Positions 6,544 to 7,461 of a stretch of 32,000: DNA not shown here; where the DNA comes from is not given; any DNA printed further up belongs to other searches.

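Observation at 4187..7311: AT-rich four-gene islet (GNAT, ImmA/IrrE peptidase, Beta/PF14350 protein, convergent PD-(D/E)xK nuclease): candidate undescribed defence/abortive-infection module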

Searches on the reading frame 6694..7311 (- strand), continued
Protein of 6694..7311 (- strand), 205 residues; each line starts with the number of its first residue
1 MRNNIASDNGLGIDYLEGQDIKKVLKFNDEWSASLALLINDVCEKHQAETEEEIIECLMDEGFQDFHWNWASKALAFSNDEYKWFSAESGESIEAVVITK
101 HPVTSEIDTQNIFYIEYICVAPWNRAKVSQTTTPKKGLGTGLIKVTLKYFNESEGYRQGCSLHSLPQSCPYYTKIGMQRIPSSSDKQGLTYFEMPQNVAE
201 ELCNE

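Call 79: search_solved_structures(query=A1, max_evalue=10)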
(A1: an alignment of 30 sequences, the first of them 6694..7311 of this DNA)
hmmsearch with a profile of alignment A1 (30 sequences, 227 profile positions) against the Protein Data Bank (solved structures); distinct sequences matched with E-value up to 10: 13.
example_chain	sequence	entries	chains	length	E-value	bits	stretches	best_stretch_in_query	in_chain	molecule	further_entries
4f72_A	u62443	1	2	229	0.15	14.6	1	46-99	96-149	Putative haloacid dehalogenase-like hydrolase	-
4dcc_A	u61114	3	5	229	0.15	14.6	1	46-99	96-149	Putative haloacid dehalogenase-like hydrolase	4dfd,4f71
6r7i_N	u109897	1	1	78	1.4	11.4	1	2-45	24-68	NEDD8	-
1ndd_A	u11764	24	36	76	1.4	11.3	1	2-45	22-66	PROTEIN (UBIQUITIN-LIKE PROTEIN NEDD8) | Ubiquitin-like protein NEDD8 | Neddylin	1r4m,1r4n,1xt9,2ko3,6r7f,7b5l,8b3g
2bkr_B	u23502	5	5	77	1.5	11.3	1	2-45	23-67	NEDDYLIN | NEDD8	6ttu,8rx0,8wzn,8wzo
3dqv_A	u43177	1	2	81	1.5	11.2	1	2-45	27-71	NEDD8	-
4hcp_B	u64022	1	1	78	1.5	11.2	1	2-45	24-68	NEDD8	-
2nvu_I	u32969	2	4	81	1.7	11.1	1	2-45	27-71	NEDD8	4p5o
3dbl_I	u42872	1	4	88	1.7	11.1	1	2-47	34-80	NEDD8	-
2n7k_A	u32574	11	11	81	1.7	11.1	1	2-45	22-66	NEDD8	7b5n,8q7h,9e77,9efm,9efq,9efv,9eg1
3gzn_I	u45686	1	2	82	1.7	11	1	2-45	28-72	NEDD8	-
7oni_N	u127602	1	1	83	1.8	11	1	2-45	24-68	NEDD8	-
3dbh_I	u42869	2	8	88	2.1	10.8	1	2-45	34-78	NEDD8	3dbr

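Call 88: get_annotated_region(hit=H7, flank=3000)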
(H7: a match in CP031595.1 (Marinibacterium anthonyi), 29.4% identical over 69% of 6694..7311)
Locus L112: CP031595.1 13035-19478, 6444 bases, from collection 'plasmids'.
description: Marinibacterium anthonyi strain La 6 plasmid pLA6_010, complete sequence
organism: Marinibacterium anthonyi (NCBI taxid 2301217)
taxonomy: Bacteria; Pseudomonadota; Alphaproteobacteria; Rhodobacterales; Paracoccaceae; Marinibacterium; Marinibacterium anthonyi
host: -; source: Isolate culture,marine surface water; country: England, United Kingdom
typing (MOB-suite, as given by PLSDB): non-mobilizable
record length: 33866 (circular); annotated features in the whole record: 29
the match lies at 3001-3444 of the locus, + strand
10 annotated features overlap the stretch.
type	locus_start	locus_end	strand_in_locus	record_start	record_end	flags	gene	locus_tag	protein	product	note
CDS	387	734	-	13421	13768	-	-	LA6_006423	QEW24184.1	hypothetical protein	-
CDS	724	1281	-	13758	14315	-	-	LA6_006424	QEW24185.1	hypothetical protein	-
CDS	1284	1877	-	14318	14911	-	hin_4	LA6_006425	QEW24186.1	DNA-invertase hin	-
CDS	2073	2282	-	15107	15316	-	-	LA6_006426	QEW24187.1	hypothetical protein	-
CDS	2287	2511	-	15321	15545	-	-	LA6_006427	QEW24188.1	hypothetical protein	-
CDS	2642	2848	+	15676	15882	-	-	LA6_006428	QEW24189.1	Ribbon-helix-helix protein, copG family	-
CDS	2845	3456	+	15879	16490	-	-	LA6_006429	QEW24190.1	hypothetical protein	-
CDS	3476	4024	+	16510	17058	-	-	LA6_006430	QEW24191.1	hypothetical protein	-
CDS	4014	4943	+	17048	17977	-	-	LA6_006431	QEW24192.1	hypothetical protein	-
CDS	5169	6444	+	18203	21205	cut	-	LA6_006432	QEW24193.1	CRISPR-associated protein Cas9/Csn1, subtype II/NMEMI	-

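Call 89: get_annotated_region(hit=H8, flank=3000)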
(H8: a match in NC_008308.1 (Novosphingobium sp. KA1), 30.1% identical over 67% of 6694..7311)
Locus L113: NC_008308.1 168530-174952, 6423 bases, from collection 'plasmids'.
description: Novosphingobium sp. KA1 plasmid pCAR3, complete sequence
organism: Novosphingobium sp. KA1 (NCBI taxid 164608)
taxonomy: Bacteria; Pseudomonadota; Alphaproteobacteria; Sphingomonadales; Sphingomonadaceae; Novosphingobium; Novosphingobium sp. KA1
host: -; source: -; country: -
typing (MOB-suite, as given by PLSDB): conjugative; replicon rep_cluster_374; relaxase MOBF; mating-pair formation MPF_F
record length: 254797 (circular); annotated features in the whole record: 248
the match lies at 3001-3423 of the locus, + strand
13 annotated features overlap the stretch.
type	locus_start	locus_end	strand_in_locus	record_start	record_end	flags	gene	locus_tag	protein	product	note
CDS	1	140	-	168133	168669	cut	-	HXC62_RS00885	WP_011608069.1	DUF736 domain-containing protein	-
CDS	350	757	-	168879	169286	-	-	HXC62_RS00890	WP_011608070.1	DUF6527 family protein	-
CDS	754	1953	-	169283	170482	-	-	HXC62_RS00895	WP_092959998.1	ThiF family adenylyltransferase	-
CDS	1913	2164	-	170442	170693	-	-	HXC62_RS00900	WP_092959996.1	multiubiquitin domain-containing protein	-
CDS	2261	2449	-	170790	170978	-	-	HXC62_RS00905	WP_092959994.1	hypothetical protein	-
CDS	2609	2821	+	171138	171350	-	-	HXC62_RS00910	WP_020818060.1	transcriptional regulator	-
CDS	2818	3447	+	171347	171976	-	-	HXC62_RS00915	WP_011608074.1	hypothetical protein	-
CDS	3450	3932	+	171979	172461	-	-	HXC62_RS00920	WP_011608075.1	helix-turn-helix transcriptional regulator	-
CDS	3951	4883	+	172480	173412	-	-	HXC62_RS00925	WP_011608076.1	ImmA/IrrE family metallo-endopeptidase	-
CDS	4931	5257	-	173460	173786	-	-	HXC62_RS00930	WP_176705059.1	hypothetical protein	-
CDS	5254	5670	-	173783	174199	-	-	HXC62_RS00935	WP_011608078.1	DUF3768 domain-containing protein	-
CDS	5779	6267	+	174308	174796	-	-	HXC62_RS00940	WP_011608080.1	hypothetical protein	-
CDS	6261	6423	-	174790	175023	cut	-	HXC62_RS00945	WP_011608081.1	hypothetical protein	-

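Call 90: get_annotated_region(hit=H14, flank=3000)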
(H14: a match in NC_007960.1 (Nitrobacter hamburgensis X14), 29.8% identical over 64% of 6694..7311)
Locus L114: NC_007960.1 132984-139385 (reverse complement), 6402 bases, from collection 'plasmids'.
description: Nitrobacter hamburgensis X14 plasmid 2, complete sequence
organism: Nitrobacter hamburgensis X14 (NCBI taxid 323097)
taxonomy: Bacteria; Pseudomonadota; Alphaproteobacteria; Hyphomicrobiales; Nitrobacteraceae; Nitrobacter; Nitrobacter hamburgensis; Nitrobacter hamburgensis X14
host: -; source: -; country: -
typing (MOB-suite, as given by PLSDB): conjugative; replicon rep_cluster_1954; relaxase MOBP; mating-pair formation MPF_T
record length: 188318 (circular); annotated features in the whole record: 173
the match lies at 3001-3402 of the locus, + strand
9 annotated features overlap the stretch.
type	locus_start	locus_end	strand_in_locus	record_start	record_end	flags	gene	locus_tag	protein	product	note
CDS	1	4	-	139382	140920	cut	-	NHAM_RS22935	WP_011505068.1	SAVED domain-containing protein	-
CDS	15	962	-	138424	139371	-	-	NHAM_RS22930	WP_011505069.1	AAA family ATPase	-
CDS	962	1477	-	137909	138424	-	-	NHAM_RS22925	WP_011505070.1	hypothetical protein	-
CDS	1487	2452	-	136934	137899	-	-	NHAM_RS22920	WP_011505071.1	CBASS oligonucleotide cyclase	-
CDS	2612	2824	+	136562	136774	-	-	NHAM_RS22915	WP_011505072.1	ribbon-helix-helix protein, CopG family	GO:0006355 - regulation of DNA-templated transcription [Evidence IEA]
CDS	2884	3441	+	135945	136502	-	-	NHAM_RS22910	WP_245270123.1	GNAT family N-acetyltransferase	-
CDS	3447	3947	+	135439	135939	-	-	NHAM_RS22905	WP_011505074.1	helix-turn-helix transcriptional regulator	-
CDS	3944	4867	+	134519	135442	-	-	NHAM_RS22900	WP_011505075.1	ImmA/IrrE family metallo-endopeptidase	-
CDS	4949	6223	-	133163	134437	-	-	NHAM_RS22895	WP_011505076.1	DUF2235 domain-containing protein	-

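Call 91: get_annotated_region(hit=H16, flank=3000)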
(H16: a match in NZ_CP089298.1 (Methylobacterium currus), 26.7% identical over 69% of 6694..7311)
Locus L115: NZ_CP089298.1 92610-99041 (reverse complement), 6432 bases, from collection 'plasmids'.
description: Methylobacterium currus strain TP-3 plasmid unnamed2, complete sequence
organism: Methylobacterium currus (NCBI taxid 2051553)
taxonomy: Bacteria; Pseudomonadota; Alphaproteobacteria; Hyphomicrobiales; Methylobacteriaceae; Methylobacterium; Methylobacterium currus
host: -; source: Solanum lycopersicum,single cell; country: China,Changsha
typing (MOB-suite, as given by PLSDB): non-mobilizable; mating-pair formation MPF_I
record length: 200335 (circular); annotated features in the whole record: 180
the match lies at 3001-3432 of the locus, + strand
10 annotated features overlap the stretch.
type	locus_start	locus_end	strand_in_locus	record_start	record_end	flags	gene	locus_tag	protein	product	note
CDS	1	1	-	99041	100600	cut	-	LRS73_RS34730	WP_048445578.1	SAVED domain-containing protein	-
CDS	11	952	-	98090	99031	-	-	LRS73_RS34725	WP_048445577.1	AAA family ATPase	-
CDS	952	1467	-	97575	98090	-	-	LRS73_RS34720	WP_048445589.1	hypothetical protein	-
CDS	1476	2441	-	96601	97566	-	-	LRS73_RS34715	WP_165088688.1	CBASS oligonucleotide cyclase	-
CDS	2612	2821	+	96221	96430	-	-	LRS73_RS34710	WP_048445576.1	transcriptional regulator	-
CDS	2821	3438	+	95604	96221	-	-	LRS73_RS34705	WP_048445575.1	GNAT family N-acetyltransferase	-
CDS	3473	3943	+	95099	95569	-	-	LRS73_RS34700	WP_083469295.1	helix-turn-helix transcriptional regulator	-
CDS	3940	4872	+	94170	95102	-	-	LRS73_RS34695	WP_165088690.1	ImmA/IrrE family metallo-endopeptidase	-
CDS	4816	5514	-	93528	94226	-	-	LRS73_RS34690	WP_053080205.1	GGDEF domain-containing protein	-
CDS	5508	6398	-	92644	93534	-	-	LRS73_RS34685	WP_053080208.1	cache domain-containing protein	-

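Call 92: get_annotated_region(hit=H18, flank=3000)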
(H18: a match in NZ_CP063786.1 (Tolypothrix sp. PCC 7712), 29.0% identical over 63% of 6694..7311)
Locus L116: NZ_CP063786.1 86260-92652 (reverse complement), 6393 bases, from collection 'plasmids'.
description: Tolypothrix sp. PCC 7712 plasmid unnamed1, complete sequence
organism: Tolypothrix sp. PCC 7712 (NCBI taxid 2596898)
taxonomy: Bacteria; Cyanobacteriota; Cyanophyceae; Nostocales; Tolypothrichaceae; Tolypothrix; Tolypothrix sp. PCC 7712
host: -; source: Soil sample,soil; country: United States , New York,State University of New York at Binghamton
typing (MOB-suite, as given by PLSDB): conjugative; replicon rep_cluster_1671; relaxase MOBP; mating-pair formation MPF_T
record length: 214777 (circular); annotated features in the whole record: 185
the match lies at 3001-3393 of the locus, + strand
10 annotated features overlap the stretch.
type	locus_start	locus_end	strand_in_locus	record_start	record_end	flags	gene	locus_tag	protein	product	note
CDS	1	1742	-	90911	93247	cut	-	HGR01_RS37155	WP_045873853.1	DEAD/DEAH box helicase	-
CDS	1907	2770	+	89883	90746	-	-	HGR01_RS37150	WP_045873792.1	GIY-YIG nuclease family protein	-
CDS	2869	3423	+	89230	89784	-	-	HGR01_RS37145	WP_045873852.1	GNAT family N-acetyltransferase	-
CDS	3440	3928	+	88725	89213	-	-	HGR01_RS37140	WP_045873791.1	hypothetical protein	-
CDS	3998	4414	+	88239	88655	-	-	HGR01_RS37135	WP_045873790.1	hypothetical protein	-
CDS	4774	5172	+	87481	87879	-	-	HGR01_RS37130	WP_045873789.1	hypothetical protein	-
CDS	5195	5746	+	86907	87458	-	-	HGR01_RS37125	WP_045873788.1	hypothetical protein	-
CDS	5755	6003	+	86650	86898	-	-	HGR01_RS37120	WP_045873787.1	hypothetical protein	-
CDS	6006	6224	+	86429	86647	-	-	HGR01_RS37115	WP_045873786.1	hypothetical protein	-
CDS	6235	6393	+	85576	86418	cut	-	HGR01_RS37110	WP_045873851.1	phage terminase large subunit family protein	-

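Call 107: search_protein_families(library=pfam, proteins=[L091:3223-3432:+, L092:3124-3336:+, L091:3429-4076:+, L092:3333-3953:+, L091:4073-4549:+, L091:4573-5502:+, L112:3476-4024:+, L112:4014-4943:+], max_evalue=0.05)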
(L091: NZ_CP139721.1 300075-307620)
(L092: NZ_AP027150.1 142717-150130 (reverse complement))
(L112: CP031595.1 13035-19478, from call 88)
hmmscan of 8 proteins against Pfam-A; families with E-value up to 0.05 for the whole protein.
L091:3223-3432:+ (69 aa): 4 families
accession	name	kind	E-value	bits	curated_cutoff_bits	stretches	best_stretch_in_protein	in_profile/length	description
PF01402.27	RHH_1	-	2.2e-06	27.8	20.5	1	8-40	4-36/39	Ribbon-helix-helix protein, copG family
PF19807.5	DUF6290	-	0.0081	16.8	27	1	4-47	2-43/72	Family of unknown function (DUF6290)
PF19839.5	RHH_9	-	0.023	15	23.4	1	7-40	9-42/65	Ribbon-helix-helix protein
PF21983.2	NikA-like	-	0.048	14.2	27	1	4-47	5-47/72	Mobilization protein NikA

L092:3124-3336:+ (70 aa): 1 family
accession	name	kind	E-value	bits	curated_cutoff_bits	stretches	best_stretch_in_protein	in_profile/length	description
PF01402.27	RHH_1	-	0.00032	21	20.5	1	9-41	4-36/39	Ribbon-helix-helix protein, copG family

L091:3429-4076:+ (215 aa): 0 families

L092:3333-3953:+ (206 aa): 1 family
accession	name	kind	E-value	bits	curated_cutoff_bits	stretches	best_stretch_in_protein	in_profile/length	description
PF13673.13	Acetyltransf_10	-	0.00099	19.5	23.6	1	135-197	64-127/128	Acetyltransferase (GNAT) domain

L091:4073-4549:+ (158 aa): 4 families
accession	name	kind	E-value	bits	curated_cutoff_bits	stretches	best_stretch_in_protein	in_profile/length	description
PF12844.13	HTH_19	-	5.7e-09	36.2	30.2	1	51-110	1-59/64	Helix-turn-helix domain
PF13560.12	HTH_31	-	0.00037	21.2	27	1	49-105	1-57/64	Helix-turn-helix domain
PF01381.28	HTH_3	-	0.0021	18.5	23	1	58-107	5-53/55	Helix-turn-helix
PF08786.17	DcrB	-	0.05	14.2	27.2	0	68-121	62-113/127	DcrB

L091:4573-5502:+ (309 aa): 1 family
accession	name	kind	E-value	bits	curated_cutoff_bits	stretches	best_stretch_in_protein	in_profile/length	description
PF06114.19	Peptidase_M78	-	6.9e-08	32.8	22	1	79-191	10-118/123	IrrE N-terminal-like domain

L112:3476-4024:+ (182 aa): 4 families
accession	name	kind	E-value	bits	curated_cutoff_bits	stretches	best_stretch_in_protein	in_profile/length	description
PF13560.12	HTH_31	-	1.5e-09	38.4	27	1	64-122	1-59/64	Helix-turn-helix domain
PF12844.13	HTH_19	-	5.7e-06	26.6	30.2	1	72-126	7-60/64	Helix-turn-helix domain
PF01381.28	HTH_3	-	0.00038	20.9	23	1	78-122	10-53/55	Helix-turn-helix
PF13413.12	HTH_25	-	0.022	15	24.6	1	72-100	5-33/62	Helix-turn-helix domain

L112:4014-4943:+ (309 aa): 1 family
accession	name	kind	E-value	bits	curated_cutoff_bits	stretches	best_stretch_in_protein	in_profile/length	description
PF06114.19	Peptidase_M78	-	0.0041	17.4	22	1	95-185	27-111/123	IrrE N-terminal-like domain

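Call 108: search_protein_families(library=ncbifam, proteins=[L091:3223-3432:+, L092:3124-3336:+, L091:3429-4076:+, L092:3333-3953:+, L091:4073-4549:+, L091:4573-5502:+], max_evalue=0.05)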
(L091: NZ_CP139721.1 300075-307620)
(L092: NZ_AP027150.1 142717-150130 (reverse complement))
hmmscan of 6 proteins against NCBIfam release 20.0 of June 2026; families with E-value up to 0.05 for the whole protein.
L091:3223-3432:+ (69 aa): 1 family
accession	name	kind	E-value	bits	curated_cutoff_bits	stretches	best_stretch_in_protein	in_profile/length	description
NF008671.0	PRK11675.1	equivalog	0.04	14.3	62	0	4-39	51-86/95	LexA regulated protein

L092:3124-3336:+ (70 aa): 1 family
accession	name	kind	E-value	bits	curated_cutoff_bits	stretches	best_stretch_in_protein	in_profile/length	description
NF005062.0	PRK06475.1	equivalog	0.035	12.9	524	1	8-54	44-90/401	FAD-binding protein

L091:3429-4076:+ (215 aa): 1 family
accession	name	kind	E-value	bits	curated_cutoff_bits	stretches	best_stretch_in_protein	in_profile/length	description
NF008689.0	PRK11712.1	equivalog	0.017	13.6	594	1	32-185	238-379/489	ribonuclease G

L092:3333-3953:+ (206 aa): 0 families

L091:4073-4549:+ (158 aa): 3 families
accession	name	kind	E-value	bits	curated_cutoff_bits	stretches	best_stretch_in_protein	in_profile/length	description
NF046032.1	TransRegSlrRBacil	equivalog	0.00024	21.2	250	1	50-110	2-62/149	HTH-type transcriptional regulator SlrR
NF041951.1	phage_RstR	subfamily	0.00029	21.1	80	1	55-153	8-97/108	RstR family transcriptional repressor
NF041155.2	encap_f1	equivalog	0.0006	19.3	100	1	91-156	68-133/261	family 1 encapsulin nanocompartment shell protein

L091:4573-5502:+ (309 aa): 0 families
